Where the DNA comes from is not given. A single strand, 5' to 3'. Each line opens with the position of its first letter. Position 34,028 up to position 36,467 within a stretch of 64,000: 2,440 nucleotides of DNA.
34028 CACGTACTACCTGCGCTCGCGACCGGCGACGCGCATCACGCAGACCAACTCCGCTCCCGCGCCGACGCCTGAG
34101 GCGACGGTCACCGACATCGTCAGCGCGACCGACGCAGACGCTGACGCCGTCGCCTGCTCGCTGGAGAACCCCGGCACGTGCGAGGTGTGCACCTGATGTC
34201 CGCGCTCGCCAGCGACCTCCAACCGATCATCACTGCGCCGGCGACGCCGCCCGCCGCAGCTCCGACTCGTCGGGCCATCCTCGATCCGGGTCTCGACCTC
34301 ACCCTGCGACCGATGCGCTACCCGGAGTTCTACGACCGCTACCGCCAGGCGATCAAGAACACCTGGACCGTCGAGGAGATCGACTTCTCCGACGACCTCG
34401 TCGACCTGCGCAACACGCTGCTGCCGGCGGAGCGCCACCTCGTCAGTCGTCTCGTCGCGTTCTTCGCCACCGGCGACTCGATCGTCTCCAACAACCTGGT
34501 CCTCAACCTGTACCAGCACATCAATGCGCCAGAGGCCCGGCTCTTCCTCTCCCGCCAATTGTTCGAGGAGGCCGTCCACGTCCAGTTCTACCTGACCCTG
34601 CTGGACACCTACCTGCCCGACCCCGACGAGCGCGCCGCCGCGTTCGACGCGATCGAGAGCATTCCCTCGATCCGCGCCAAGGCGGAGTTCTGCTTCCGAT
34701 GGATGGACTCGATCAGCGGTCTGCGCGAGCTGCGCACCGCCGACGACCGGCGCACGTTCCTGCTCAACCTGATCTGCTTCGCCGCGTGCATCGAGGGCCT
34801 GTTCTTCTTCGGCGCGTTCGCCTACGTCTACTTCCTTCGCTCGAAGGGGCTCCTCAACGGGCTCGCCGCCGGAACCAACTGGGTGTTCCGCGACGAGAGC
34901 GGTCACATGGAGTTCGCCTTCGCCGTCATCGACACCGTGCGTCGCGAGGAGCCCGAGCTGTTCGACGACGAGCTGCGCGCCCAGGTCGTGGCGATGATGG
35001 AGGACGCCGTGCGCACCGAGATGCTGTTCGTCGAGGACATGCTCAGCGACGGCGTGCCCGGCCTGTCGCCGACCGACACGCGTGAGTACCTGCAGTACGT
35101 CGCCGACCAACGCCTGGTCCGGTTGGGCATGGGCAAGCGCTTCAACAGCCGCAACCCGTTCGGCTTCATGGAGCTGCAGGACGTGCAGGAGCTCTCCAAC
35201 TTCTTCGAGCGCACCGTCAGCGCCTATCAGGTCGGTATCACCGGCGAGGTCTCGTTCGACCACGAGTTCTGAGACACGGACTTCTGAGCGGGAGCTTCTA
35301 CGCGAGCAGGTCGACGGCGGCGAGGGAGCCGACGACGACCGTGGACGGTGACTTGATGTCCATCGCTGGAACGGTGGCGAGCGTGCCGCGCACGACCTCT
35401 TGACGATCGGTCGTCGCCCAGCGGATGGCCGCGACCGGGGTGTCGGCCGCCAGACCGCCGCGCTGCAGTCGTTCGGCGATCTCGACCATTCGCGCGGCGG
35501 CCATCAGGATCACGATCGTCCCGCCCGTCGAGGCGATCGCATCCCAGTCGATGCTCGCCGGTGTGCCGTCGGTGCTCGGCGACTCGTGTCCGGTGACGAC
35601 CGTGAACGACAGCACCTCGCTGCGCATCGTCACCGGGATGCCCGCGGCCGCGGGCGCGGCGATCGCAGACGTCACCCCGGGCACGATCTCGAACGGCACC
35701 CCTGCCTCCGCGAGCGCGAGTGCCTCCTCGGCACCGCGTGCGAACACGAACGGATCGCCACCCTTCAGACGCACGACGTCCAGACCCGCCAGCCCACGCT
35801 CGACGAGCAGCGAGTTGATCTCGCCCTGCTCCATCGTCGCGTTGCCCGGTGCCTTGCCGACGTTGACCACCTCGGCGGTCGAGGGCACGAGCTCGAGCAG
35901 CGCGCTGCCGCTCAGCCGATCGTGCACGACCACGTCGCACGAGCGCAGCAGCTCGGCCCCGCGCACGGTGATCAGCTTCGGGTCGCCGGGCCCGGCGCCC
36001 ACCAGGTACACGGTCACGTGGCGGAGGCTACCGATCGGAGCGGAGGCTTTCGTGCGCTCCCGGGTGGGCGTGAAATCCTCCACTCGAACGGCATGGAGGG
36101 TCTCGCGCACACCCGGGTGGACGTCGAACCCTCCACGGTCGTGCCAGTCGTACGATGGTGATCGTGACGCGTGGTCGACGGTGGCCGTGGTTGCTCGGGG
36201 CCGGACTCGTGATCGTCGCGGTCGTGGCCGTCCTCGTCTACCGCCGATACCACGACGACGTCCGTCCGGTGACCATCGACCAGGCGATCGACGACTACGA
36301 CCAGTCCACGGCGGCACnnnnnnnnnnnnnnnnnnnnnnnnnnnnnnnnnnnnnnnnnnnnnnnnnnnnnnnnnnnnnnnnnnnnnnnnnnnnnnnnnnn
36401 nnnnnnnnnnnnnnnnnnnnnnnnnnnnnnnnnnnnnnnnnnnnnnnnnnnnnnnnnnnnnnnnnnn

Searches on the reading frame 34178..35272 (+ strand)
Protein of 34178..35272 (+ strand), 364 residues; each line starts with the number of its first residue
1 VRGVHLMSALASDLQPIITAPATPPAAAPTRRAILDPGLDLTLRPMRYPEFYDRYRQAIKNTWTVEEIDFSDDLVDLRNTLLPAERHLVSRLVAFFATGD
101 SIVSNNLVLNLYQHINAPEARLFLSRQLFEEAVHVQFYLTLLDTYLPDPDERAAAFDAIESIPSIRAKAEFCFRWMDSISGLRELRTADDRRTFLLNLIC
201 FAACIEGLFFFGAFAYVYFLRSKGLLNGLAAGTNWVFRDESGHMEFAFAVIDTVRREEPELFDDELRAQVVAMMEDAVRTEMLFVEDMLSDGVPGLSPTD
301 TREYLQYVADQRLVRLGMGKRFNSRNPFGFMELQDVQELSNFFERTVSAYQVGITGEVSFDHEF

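Call 3: search_protein_families(library=pfam, proteins=[window:34178-35272:+], max_evalue=0.01)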
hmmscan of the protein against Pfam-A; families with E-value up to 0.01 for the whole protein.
window:34178-35272:+ (364 aa): 1 family
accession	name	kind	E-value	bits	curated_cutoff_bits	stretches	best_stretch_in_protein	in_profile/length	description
PF00268.27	Ribonuc_red_sm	-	1.6e-78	264.4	33.6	1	42-327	3-281/281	Ribonucleotide reductase, small chain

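Call 5: search_protein_families(library=ncbifam, proteins=[window:34178-35272:+], max_evalue=0.01)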
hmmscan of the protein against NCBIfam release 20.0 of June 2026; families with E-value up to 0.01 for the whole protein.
window:34178-35272:+ (364 aa): 17 families
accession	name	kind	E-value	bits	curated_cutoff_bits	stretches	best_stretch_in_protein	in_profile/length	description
NF005550.0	PRK07209.1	equivalog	6.3e-73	245.9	309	1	43-354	65-378/383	ribonucleotide-diphosphate reductase subunit beta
NF007186.0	PRK09614.1-5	equivalog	2.5e-61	207.6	237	1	41-355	12-314/328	ribonucleotide-diphosphate reductase subunit beta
NF007184.0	PRK09614.1-3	equivalog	3.1e-51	174.8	310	1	44-352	36-338/346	ribonucleotide-diphosphate reductase subunit beta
NF009398.0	PRK12759.1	equivalog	2.7e-25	89.3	649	1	42-357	99-403/410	bifunctional gluaredoxin/ribonucleoside-diphosphate reductase subunit beta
TIGR04171.1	RNR_1b_NrdF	exception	3e-19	69.4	355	1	55-356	18-307/316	class 1b ribonucleoside-diphosphate reductase subunit beta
NF006576.0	PRK09101.1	equivalog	1.1e-13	50.8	346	1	56-333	42-338/376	class Ia ribonucleoside-diphosphate reductase subunit beta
NF006200.0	PRK08326.1-3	equivalog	1.9e-12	47.1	194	1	52-263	32-236/321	R2-like ligand-binding oxidase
NF006202.0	PRK08326.1-5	equivalog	5.3e-12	45.6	315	1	61-289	30-245/297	R2-like ligand-binding oxidase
NF007183.0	PRK09614.1-2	subfamily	6.1e-12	45.1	320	1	55-328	23-287/327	ribonucleotide-diphosphate reductase subunit beta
NF007182.0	PRK09614.1-1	subfamily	3.2e-09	36.4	471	1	57-356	30-315/324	ribonucleotide-diphosphate reductase subunit beta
NF007185.0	PRK09614.1-4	equivalog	4.5e-09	36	525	1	60-323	27-271/320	ribonucleotide-diphosphate reductase subunit beta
NF006199.0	PRK08326.1-2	equivalog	6e-09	35.3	286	1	58-317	38-285/324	R2-like ligand-binding oxidase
NF010572.0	PRK13965.1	subfamily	1.1e-08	34.5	486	1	57-358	43-330/337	class 1b ribonucleoside-diphosphate reductase subunit beta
NF006201.0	PRK08326.1-4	equivalog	3.2e-06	26.5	346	1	62-318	31-276/313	R2-like ligand-binding oxidase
NF006198.0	PRK08326.1-1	subfamily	1.2e-05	24.7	274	1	34-258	16-228/308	R2-like ligand-binding oxidase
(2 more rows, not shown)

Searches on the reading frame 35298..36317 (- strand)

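Call 76: search_protein_families(library=pfam, proteins=[window:35298-36317:-], max_evalue=0.00001)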
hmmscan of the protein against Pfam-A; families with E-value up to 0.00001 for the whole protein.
window:35298-36317:- (339 aa): 1 family
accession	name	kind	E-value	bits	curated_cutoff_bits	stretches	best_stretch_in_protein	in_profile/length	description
PF00590.25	TP_methylase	-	5.5e-53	180.5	27.8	1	102-316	1-211/212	Tetrapyrrole (Corrin/Porphyrin) Methylases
